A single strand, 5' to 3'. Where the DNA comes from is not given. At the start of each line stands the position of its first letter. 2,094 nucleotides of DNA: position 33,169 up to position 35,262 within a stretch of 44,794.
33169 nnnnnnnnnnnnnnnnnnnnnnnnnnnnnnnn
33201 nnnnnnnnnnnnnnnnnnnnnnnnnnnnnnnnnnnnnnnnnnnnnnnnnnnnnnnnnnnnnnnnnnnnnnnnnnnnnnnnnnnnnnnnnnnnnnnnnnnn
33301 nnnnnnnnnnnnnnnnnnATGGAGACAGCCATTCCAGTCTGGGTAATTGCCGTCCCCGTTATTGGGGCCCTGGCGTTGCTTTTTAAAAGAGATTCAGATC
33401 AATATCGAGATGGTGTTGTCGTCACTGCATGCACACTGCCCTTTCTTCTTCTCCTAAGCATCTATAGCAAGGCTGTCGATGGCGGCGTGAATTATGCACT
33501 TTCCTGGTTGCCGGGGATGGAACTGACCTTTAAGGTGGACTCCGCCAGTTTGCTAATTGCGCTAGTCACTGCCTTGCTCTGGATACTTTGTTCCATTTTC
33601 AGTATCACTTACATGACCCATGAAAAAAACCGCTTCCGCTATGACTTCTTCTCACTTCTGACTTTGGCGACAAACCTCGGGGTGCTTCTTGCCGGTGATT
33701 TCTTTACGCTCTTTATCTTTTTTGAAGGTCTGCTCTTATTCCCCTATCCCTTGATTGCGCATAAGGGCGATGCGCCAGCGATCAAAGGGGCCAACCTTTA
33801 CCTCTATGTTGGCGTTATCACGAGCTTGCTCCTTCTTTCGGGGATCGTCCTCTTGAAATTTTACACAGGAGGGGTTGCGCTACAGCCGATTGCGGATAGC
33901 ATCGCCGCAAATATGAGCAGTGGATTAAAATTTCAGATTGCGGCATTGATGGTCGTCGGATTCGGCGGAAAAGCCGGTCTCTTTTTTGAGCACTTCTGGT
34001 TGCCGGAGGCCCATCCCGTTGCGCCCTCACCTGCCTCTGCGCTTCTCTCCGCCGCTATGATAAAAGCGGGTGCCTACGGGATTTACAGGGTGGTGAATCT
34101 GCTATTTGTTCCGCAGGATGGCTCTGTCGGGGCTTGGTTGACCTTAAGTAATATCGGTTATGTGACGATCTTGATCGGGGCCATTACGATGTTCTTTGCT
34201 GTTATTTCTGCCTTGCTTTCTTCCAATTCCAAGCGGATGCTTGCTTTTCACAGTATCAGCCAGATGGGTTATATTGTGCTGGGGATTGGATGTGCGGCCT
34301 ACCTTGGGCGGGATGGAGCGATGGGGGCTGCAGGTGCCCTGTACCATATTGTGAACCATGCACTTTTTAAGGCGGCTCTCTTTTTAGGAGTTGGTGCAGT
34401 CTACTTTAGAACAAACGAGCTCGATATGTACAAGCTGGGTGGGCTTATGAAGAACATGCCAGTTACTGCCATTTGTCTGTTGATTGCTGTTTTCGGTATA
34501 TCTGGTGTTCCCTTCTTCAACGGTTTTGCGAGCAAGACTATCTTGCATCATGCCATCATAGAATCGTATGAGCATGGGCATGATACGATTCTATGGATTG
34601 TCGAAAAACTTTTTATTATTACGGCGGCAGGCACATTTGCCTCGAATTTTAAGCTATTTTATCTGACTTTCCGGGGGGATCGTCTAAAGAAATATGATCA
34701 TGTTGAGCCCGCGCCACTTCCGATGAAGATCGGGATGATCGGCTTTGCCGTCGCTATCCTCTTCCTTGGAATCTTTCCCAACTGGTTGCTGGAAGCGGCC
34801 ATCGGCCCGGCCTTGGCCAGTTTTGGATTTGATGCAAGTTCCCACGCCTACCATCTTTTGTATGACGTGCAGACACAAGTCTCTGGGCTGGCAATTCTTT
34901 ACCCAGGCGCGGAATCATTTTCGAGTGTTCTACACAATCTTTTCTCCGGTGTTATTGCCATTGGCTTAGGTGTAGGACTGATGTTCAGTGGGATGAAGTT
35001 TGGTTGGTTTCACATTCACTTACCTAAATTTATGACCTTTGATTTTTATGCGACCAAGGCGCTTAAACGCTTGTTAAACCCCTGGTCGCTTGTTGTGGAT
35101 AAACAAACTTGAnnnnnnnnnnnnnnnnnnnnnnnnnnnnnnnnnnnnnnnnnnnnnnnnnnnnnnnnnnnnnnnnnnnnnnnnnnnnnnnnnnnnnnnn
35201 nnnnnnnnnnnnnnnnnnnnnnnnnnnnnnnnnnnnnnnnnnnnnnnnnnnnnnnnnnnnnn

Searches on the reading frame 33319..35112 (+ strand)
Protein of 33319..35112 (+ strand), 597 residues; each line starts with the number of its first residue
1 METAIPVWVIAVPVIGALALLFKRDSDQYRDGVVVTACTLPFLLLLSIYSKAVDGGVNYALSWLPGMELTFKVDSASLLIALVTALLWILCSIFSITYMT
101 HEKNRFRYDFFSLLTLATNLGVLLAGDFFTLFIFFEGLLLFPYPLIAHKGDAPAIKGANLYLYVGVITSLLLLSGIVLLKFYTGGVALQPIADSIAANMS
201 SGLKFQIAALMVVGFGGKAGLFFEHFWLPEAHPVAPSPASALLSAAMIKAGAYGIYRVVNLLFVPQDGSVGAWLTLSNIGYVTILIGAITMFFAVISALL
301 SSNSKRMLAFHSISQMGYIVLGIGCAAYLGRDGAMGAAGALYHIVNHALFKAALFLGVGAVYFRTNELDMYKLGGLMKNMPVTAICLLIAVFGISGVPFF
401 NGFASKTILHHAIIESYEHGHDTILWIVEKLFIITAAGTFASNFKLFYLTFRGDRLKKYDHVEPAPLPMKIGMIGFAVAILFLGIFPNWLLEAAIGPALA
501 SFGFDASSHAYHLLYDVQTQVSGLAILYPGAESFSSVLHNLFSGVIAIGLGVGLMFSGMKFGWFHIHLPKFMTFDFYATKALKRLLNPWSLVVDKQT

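Call 30: search_protein_families(library=pfam, proteins=[window:33319-35112:+], max_evalue=0.00001)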
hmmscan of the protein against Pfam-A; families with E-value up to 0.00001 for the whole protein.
window:33319-35112:+ (597 aa): 1 family
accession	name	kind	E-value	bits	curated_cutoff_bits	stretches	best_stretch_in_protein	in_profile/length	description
PF00361.26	Proton_antipo_M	-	1.1e-50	173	21.5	1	125-413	1-275/294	NADH:quinone oxidoreductase/Mrp antiporter, TM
